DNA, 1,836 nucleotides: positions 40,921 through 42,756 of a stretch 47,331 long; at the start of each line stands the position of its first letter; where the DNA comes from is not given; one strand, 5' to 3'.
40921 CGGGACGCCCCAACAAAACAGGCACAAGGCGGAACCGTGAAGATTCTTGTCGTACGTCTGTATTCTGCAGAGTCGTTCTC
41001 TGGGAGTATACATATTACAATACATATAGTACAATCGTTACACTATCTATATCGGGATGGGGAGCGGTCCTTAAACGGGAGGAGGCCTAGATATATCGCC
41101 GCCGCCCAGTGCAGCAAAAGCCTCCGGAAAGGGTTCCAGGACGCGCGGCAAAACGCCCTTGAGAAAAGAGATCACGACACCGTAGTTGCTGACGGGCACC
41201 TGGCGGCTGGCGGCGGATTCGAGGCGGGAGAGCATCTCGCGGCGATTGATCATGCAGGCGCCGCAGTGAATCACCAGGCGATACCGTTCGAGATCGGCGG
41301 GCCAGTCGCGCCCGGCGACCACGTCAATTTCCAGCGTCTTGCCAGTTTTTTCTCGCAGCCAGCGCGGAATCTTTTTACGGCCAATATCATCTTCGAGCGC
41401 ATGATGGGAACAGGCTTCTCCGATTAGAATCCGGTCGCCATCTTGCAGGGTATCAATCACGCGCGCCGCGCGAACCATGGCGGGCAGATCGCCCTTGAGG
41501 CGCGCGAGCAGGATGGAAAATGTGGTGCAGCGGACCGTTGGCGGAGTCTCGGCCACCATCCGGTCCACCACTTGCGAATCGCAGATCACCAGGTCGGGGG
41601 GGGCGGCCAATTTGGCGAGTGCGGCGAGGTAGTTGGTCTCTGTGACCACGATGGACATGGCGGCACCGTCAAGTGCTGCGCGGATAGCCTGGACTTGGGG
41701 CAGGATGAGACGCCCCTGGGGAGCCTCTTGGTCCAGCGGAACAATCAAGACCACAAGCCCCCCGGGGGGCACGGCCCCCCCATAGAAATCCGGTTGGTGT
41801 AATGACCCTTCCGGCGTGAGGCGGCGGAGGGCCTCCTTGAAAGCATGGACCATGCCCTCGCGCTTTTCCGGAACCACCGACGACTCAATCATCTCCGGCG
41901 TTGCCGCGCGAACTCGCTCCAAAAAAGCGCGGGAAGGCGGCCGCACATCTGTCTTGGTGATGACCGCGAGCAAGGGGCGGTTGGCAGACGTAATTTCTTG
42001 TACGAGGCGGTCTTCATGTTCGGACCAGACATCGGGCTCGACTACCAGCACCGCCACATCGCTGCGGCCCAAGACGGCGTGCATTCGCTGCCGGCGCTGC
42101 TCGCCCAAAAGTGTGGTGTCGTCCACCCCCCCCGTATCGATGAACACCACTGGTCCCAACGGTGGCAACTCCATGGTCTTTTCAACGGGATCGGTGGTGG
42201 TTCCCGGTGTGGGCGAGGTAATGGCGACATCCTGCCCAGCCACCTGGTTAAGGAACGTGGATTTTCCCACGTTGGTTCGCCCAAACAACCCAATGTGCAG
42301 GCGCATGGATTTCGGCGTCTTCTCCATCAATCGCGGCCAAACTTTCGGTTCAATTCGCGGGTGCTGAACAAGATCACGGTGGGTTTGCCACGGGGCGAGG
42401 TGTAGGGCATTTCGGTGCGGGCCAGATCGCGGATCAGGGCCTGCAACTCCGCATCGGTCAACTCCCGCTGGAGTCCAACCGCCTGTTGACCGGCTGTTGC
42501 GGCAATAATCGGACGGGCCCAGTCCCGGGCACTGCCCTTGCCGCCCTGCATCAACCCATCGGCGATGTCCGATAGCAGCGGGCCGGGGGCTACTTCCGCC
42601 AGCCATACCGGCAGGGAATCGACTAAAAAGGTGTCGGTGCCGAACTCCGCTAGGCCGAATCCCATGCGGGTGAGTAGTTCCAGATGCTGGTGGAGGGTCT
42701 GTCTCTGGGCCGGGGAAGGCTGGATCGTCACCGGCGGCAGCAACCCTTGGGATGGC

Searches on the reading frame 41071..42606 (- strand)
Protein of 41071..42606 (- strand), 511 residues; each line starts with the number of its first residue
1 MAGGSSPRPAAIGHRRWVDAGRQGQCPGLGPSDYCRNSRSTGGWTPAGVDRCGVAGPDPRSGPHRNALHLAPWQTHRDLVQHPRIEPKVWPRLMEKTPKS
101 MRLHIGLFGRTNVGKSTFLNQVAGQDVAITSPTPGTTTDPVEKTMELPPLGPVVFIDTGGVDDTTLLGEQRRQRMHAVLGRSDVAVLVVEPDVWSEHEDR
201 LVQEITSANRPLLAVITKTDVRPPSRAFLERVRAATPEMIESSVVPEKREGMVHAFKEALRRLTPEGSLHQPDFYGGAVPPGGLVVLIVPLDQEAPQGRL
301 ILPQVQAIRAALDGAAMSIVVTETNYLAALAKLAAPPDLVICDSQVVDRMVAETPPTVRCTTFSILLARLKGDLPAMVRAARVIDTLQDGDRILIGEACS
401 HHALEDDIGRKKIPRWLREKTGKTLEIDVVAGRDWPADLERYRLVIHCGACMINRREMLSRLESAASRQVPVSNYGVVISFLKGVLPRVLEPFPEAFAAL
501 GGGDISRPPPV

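Call 7: search_protein_families(library=pfam, proteins=[window:41071-42606:-])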
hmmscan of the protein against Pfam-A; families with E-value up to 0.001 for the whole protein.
window:41071-42606:- (511 aa): 5 families
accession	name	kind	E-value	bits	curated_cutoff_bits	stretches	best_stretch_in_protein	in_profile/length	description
PF18133.7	HydF_tetramer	-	1.2e-44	151.3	22.6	1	377-492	3-118/118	Hydrogen maturase F tetramerization domain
PF18128.7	HydF_dimer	-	1.7e-34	118.3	23.4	1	276-372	3-99/99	Hydrogen maturase F dimerization domain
PF01926.29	MMR_HSR1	-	8e-20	71.5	21.9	1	105-218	2-113/113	50S ribosome-binding GTPase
PF00350.29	Dynamin_N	-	1.2e-06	29.1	27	1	105-137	1-33/168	Dynamin family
PF02421.24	FeoB_N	-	0.00018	21.5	27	1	104-221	2-117/156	Ferrous iron transport protein B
